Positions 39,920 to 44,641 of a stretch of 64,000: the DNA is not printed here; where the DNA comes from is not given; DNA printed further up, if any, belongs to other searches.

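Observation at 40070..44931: Giant 1473-aa coiled-coil protein encoded between aIF5A and the smc-scpAB operon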

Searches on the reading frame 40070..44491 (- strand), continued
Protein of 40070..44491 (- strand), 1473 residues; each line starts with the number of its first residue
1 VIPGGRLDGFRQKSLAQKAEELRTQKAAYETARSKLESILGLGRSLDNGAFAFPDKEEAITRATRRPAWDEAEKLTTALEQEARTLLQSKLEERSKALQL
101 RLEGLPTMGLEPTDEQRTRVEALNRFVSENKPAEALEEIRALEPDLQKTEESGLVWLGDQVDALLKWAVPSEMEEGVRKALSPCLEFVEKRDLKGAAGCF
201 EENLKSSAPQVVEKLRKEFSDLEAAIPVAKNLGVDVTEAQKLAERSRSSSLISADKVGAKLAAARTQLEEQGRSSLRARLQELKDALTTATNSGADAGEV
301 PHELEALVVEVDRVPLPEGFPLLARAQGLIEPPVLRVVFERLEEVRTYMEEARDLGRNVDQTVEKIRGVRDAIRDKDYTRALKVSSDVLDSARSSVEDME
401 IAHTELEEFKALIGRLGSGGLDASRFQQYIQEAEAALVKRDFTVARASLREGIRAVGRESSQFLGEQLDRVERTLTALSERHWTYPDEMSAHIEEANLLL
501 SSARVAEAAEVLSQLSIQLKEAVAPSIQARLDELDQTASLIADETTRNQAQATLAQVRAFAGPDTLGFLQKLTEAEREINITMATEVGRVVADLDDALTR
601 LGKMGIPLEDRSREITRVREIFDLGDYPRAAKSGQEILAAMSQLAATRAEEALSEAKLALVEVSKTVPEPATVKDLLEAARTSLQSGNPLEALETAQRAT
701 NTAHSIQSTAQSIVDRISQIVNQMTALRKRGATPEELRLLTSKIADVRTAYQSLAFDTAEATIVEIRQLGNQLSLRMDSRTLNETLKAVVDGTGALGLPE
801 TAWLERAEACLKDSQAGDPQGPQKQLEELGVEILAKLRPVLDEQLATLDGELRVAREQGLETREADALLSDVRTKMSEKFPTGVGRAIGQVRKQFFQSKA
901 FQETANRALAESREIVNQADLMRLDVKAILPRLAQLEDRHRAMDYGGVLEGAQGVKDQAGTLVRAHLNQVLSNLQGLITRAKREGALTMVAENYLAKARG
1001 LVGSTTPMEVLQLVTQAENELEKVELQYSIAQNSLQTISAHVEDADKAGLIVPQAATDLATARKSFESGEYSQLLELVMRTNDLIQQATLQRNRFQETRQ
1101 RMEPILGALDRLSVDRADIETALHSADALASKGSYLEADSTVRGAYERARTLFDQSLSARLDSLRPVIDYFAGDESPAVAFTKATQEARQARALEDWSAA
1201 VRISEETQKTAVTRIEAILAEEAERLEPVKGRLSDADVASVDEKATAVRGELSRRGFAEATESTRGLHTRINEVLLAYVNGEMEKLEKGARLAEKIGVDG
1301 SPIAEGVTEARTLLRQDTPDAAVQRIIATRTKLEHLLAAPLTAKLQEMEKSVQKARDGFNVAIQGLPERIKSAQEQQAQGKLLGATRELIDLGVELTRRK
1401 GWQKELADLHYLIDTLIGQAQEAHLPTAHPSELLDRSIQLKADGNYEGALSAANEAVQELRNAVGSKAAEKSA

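Call 36: find_related_loci(query=A3, collection=genome_contigs, flank=8000)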
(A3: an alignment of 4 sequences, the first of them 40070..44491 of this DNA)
Query A3 (1473 aa) in genome_contigs; peptide patterns used: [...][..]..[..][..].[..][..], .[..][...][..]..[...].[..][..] (x = any residue, [..] = any of these).
586 stretches matched a pattern; 139 encode a relative of the query (tblastn E <= 1e-3); the best 80 are kept; 80 distinct loci.
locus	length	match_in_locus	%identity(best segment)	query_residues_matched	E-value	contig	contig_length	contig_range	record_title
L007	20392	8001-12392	30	4-1462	4e-170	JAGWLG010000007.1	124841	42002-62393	MAG: Thermoplasmata archaeon isolate REEB18 contig-150_94, whole genome shotgun sequence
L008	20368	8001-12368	31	11-1461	2e-175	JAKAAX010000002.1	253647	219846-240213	MAG: Thermoplasmata archaeon isolate WH2.bin11 NODE_12_length_253647_cov_3.785666, whole genome shotgun sequence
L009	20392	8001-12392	30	4-1462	3e-168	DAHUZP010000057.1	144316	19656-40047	MAG TPA_asm: Thermoplasmata archaeon isolate clean282 k141_923939, whole genome shotgun sequence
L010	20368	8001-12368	31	11-1461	1e-173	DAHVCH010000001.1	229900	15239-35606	MAG TPA_asm: Thermoplasmata archaeon isolate clean3262 NODE_1_length_229900_cov_5.169531, whole genome shotgun sequence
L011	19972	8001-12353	28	13-1461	2e-130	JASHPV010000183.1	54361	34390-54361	MAG: Thermoplasmata archaeon isolate JOPF058 JOPF_A143_contig_112363, whole genome shotgun sequence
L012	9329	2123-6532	27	4-1461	7e-122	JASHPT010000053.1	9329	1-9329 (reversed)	MAG: Thermoplasmata archaeon isolate JOPF056 JOPF_N071_contig_25745, whole genome shotgun sequence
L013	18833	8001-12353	28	13-1460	1e-118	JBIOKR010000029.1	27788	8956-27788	MAG: Candidatus Lutacidiplasmatales archaeon isolate GcC5-34 k141_317637_length_27788_cov_46.0000, whole genome shotgun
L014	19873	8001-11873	29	172-1464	4e-116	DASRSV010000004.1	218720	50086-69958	MAG TPA_asm: Thermoplasmata archaeon isolate SMAG_U6321 k141_626844, whole genome shotgun sequence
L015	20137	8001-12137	27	90-1464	1e-115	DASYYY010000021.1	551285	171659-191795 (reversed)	MAG TPA_asm: Thermoplasmata archaeon isolate SMAG_U6348 k141_54795, whole genome shotgun sequence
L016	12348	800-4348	30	280-1460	8e-113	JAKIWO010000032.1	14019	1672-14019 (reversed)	MAG: Thermoplasmata archaeon isolate SubAcS13-24 SubAcS13-24_32, whole genome shotgun sequence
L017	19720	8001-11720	28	229-1466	7e-112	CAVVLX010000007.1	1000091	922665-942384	MAG: uncultured Thermoplasmata archaeon isolate MFD09222.bin.2.58 genome assembly, contig: contig_64922, whole genome sh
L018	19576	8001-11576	28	273-1462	1e-110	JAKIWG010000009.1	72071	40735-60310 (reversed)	MAG: Thermoplasmata archaeon isolate AcS5-116 NODE_916_length_72071_cov_7.921406, whole genome shotgun sequence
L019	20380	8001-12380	28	2-1462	2e-109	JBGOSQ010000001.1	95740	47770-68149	MAG: Thermoplasmata archaeon isolate OBJ_0618_7090110_183 k141_499776_length_95740_cov_16.9116, whole genome shotgun seq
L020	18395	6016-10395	28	2-1462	4e-109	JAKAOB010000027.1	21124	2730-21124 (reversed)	MAG: Thermoplasmata archaeon isolate YF1.bin107 NODE_2723_length_21124_cov_1.716721, whole genome shotgun sequence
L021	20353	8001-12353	28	13-1461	4e-122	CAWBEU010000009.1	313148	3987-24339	MAG: uncultured Thermoplasmata archaeon isolate MFD09222.bin.2.157 genome assembly, contig: contig_68777, whole genome s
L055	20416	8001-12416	28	1-1473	2e-90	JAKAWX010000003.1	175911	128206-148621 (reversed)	MAG: Thermoplasmata archaeon isolate YP4.bin89 NODE_77_length_175911_cov_3.825183, whole genome shotgun sequence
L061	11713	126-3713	28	280-1473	1e-88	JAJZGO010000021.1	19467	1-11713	MAG: Thermoplasmata archaeon isolate LL4.bin73 NODE_2625_length_19467_cov_2.482472, whole genome shotgun sequence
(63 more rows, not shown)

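Call 48: search_protein_families(library=pfam, proteins=[P0005, P0008, P0009], max_evalue=1)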
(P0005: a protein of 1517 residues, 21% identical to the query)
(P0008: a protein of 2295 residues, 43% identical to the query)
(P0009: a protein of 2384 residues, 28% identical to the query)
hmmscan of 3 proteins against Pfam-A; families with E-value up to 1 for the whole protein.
P0005 (1517 aa): 11 families
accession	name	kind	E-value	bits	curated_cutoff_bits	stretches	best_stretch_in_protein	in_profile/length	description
PF07705.17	CARDB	-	2.3e-06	28.2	22.7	1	1342-1428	2-90/101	CARDB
PF14446.12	Prok-RING_1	-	3.9e-05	23.9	29.1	1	1461-1499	5-47/54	Prokaryotic RING finger family 1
PF20663.3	COG4_N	-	0.0019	18.7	27.3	1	880-956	13-92/107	Conserved oligomeric Golgi complex subunit 4, N-terminal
PF13639.12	zf-RING_2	-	0.0045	17.7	27.3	1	1462-1499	2-43/44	Ring finger domain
PF13923.12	zf-C3HC4_2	-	0.011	16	27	1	1462-1499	1-40/40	Zinc finger, C3HC4 type (RING finger)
PF21698.3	Spo16_C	-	0.047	13.8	27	0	476-495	13-32/43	Spo16 protein, C-terminal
PF03932.20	CutC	-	0.2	11.5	23.3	0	406-494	101-189/202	CutC family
PF12895.13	ANAPC3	-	0.25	12.1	27.2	0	921-958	18-54/82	Anaphase-promoting complex, cyclosome, subunit 3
PF14319.11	Zn_Tnp_IS91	-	0.47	10.9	26.3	0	1452-1511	15-74/90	Transposase zinc-binding domain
PF11848.13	DUF3368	-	0.54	10.6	27.3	0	423-442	9-28/46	Domain of unknown function (DUF3368)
PF00130.28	C1_1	-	0.61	10.4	26.5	0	1453-1498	4-51/53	Phorbol esters/diacylglycerol binding domain (C1 domain)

P0008 (2295 aa): 0 families

P0009 (2384 aa): 4 families
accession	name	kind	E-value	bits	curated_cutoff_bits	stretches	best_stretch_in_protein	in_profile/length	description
PF19302.4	DUF5915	-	4.8e-12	46.3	27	1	2227-2360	44-177/195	Domain of unknown function (DUF5915)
PF07705.17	CARDB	-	3.2e-05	24.5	22.7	1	1314-1387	18-91/101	CARDB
PF22544.2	HYDIN_VesB_CFA65-like_Ig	-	0.00089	19.9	25.5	1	1826-1889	24-88/100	HYDIN/CFA65/VesB-like, Ig-like domain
PF05753.20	TRAP_beta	-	0.1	12.5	22.4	1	1855-1901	76-123/178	Translocon-associated protein beta (TRAPB)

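Call 55: search_protein_families(library=pfam, proteins=[L001:14508-14963:-], max_evalue=0.01)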
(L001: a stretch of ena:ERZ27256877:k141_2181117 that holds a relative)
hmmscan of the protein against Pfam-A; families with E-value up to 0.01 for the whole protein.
L001:14508-14963:- (151 aa): 0 families

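Call 69: search_protein_families(library=padloc, proteins=[window:40070-44491:-, P0005, P0008], max_evalue=0.01)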
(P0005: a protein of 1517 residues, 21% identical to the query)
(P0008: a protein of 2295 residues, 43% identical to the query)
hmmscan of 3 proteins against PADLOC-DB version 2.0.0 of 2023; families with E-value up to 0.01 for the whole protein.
window:40070-44491:- (1473 aa): 0 families

P0005 (1517 aa): 0 families

P0008 (2295 aa): 0 families

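Call 80: search_protein_families(library=pfam, proteins=[L001:4497-9323:-, L004:3136-7452:-, L003:12496-15465:+], max_evalue=0.01)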
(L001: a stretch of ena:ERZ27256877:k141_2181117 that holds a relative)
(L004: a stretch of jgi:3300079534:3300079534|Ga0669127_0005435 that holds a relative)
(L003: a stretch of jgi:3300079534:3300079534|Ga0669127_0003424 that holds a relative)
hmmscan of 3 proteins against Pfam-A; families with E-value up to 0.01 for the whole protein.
L001:4497-9323:- (1608 aa): 3 families
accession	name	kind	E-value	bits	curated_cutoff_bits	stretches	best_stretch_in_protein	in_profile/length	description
PF08264.19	Anticodon_1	-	2e-12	47.7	25.1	1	603-745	1-143/148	Anticodon-binding domain of tRNA ligase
PF05763.18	DUF835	-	2.4e-12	47.2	33.1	1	1479-1593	14-128/136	Protein of unknown function (DUF835)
PF14520.12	HHH_5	-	0.0014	19.5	27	1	1031-1079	2-50/57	Helix-hairpin-helix domain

L004:3136-7452:- (1438 aa): 3 families
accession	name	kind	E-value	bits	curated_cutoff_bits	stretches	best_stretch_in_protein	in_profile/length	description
PF08264.19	Anticodon_1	-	1.6e-16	61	25.1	1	636-778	1-141/148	Anticodon-binding domain of tRNA ligase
PF05763.18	DUF835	-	4e-11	43.3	33.1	1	1298-1421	12-132/136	Protein of unknown function (DUF835)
PF14520.12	HHH_5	-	0.00068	20.5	27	1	1067-1109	10-52/57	Helix-hairpin-helix domain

L003:12496-15465:+ (989 aa): 6 families
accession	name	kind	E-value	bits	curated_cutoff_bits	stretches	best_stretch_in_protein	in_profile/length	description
PF05763.18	DUF835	-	1.8e-24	86.5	33.1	1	133-258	11-135/136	Protein of unknown function (DUF835)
PF13191.12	AAA_16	-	2.5e-17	64.3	32.6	2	19-135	2-125/167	AAA ATPase domain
PF13401.12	AAA_22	-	2e-06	28.6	27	0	41-239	5-119/130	AAA domain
PF24336.1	DUF7504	-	3.7e-05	24.7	27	1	130-256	19-170/179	Family of unknown function (DUF7504)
PF25199.1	nSTAND_NTPase5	-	5.4e-05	23.5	34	1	24-76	23-77/145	Novel STAND NTPase 5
PF10923.14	BrxC_BrxD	-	0.00048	19.6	22.2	1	20-72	28-80/414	BREX system ATP-binding protein BrxC/D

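Call 81: search_protein_families(library=ncbifam, proteins=[L001:4497-9323:-, L001:14508-14963:-, P0009], max_evalue=0.01)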
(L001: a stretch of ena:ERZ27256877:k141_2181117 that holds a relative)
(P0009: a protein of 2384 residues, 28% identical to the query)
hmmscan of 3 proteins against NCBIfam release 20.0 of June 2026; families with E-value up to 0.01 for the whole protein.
L001:4497-9323:- (1608 aa): 11 families
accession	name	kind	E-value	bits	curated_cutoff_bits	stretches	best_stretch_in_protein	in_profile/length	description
TIGR00392.1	ileS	equivalog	1.3e-31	109.6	621.4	2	121-381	154-425/861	isoleucine--tRNA ligase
TIGR00422.1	valS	equivalog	3.9e-25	88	612.1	2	527-805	538-811/863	valine--tRNA ligase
NF004349.1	PRK05729.1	equivalog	4.8e-22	78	704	2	525-786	526-775/860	valine--tRNA ligase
NF009687.0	PRK13208.1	equivalog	1.7e-21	76.1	738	2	525-775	544-783/801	valine--tRNA ligase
NF011492.0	PRK14900.1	equivalog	4.1e-12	44.8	1783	1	529-780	546-798/1044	valine--tRNA ligase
NF000258.1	MupB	exception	1.9e-11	42.6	1900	1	123-382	153-403/1033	mupirocin-resistant isoleucine--tRNA ligase MupB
NF008957.0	PRK12300.1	subfamily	2.2e-06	26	677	1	525-729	636-814/946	leucine--tRNA ligase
TIGR00395.1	leuS_arch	equivalog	1.1e-05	23.6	648.5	1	530-732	635-814/938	leucine--tRNA ligase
NF000540.1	alt_ValS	exception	1.2e-05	23.5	900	1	527-773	586-821/827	valine--tRNA ligase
NF000257.1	MupA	exception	0.00017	19.5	1900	0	102-382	132-399/1024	mupirocin-resistant isoleucine--tRNA ligase MupA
NF040702.1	ileS_w_GNAT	exception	0.0022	15.7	1999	0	127-215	176-273/1100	isoleucine--tRNA ligase, N-acetyltransferase domain-containing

L001:14508-14963:- (151 aa): 0 families

P0009 (2384 aa): 1 family
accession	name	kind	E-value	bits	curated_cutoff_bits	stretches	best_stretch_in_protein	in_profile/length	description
NF000257.1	MupA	exception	0.00027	18.8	1900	1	2142-2344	792-990/1024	mupirocin-resistant isoleucine--tRNA ligase MupA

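Call 82: find_encoding_contigs(protein=P0009, flank=8000, max_places=2)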
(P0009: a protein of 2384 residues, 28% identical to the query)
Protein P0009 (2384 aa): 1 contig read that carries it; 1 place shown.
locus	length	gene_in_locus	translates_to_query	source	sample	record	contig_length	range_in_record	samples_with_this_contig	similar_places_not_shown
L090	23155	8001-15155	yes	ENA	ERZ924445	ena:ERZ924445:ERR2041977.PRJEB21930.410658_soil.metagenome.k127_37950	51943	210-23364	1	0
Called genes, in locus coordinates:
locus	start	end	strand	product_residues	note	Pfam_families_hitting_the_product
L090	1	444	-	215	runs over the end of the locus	PF00923:TAL_FSA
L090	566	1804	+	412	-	PF05977:MFS_3, PF07690:MFS_1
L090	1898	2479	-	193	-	PF07681:DoxX (weak)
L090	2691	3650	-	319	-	PF02779:Transket_pyr, PF02780:Transketolase_C, PF22613:Transketolase_C_1 (weak)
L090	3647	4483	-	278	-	PF13292:DXP_synthase_N (weak), PF00456:Transketolase_N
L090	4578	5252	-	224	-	PF00834:Ribul_P_3_epim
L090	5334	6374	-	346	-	-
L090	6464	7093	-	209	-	PF06445:GyrI-like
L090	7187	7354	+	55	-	-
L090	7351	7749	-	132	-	PF05239:PRC (faint)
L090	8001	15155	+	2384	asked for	PF19302:DUF5915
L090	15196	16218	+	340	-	PF00752:XPG_N, PF00867:XPG_I, PF01367:5_3_exonuc (weak)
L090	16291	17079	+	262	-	PF01940:DUF92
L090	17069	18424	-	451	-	PF02878:PGM_PMM_I, PF02879:PGM_PMM_II, PF02880:PGM_PMM_III, PF00408:PGM_PMM_IV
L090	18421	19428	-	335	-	PF00483:NTP_transferase, PF12804:NTP_transf_3, PF00132:Hexapep (faint), PF25084:LbH_EIF2B, PF24894:Hexapep_GlmU, PF25087:GMPPB_C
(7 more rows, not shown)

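Call 83: find_encoding_contigs(protein=P0006, flank=8000, max_places=2)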
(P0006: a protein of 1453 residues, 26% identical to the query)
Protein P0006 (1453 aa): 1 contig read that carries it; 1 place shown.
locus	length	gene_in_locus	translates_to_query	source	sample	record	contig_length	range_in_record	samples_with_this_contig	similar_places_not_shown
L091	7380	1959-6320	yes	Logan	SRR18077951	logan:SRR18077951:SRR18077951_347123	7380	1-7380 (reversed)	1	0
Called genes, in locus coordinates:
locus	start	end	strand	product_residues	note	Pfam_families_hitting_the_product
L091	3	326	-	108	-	?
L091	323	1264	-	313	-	PF00288:GHMP_kinases_N, PF08544:GHMP_kinases_C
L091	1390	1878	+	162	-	PF08617:CGI-121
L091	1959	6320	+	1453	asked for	-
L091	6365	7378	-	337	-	?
